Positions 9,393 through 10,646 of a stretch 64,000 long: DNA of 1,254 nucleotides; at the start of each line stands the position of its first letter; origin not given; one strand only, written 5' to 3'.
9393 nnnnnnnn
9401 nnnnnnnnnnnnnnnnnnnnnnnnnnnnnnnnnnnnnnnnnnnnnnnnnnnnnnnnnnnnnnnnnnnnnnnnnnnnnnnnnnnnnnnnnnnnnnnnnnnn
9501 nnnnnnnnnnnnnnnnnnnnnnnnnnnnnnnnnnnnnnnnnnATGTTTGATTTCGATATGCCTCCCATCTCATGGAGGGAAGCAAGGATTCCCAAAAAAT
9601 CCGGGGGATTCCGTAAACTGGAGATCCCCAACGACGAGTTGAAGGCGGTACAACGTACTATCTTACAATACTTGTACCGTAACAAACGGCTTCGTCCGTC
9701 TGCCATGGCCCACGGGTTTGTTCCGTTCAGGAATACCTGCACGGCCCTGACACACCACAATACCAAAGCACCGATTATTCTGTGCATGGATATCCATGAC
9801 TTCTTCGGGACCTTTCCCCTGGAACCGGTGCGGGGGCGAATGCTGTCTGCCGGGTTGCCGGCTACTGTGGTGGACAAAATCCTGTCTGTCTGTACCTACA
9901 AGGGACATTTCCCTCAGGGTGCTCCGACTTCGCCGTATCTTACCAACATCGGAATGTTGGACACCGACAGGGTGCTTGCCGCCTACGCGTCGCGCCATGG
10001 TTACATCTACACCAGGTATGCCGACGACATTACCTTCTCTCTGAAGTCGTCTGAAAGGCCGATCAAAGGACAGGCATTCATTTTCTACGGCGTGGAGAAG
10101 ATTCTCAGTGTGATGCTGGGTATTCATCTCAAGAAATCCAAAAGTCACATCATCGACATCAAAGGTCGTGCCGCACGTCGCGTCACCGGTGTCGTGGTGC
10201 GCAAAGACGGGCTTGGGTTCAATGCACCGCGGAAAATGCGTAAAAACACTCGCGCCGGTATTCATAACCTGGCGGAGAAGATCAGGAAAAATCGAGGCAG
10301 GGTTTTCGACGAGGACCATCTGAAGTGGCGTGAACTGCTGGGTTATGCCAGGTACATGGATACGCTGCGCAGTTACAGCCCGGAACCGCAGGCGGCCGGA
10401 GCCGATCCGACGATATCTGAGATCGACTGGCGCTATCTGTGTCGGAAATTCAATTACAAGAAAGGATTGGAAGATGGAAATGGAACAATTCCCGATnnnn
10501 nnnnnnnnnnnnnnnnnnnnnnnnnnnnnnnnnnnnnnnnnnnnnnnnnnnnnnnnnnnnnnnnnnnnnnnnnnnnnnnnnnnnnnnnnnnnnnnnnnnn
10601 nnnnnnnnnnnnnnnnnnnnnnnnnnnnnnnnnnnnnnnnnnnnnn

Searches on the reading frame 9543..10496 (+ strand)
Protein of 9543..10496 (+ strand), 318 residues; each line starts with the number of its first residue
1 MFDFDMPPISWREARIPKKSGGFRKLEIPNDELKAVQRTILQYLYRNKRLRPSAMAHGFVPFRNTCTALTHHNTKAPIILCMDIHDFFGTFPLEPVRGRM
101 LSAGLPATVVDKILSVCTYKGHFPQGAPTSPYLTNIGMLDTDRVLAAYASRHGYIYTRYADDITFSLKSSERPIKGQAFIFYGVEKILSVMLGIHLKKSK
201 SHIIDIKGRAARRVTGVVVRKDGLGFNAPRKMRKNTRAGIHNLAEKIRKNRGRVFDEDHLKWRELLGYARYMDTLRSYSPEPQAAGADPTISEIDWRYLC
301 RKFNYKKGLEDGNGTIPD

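Call 41: search_protein_families(library=phrogs, proteins=[window:9543-10496:+], max_evalue=0.00001)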
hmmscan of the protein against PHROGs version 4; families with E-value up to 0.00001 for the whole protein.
window:9543-10496:+ (318 aa): 1 family
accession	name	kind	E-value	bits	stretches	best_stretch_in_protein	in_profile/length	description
phrog_2825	-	DNA, RNA and nucleotide metabolism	1.7e-36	127.1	1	13-272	49-296/336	polymerase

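Call 59: search_protein_families(library=pfam, proteins=[window:9543-10496:+], max_evalue=0.1)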
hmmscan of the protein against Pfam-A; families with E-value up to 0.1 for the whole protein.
window:9543-10496:+ (318 aa): 1 family
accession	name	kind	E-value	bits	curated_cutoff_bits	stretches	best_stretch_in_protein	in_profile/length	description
PF00078.32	RVT_1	-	7.6e-20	71.9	29.6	1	16-204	1-192/205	Reverse transcriptase (RNA-dependent DNA polymerase)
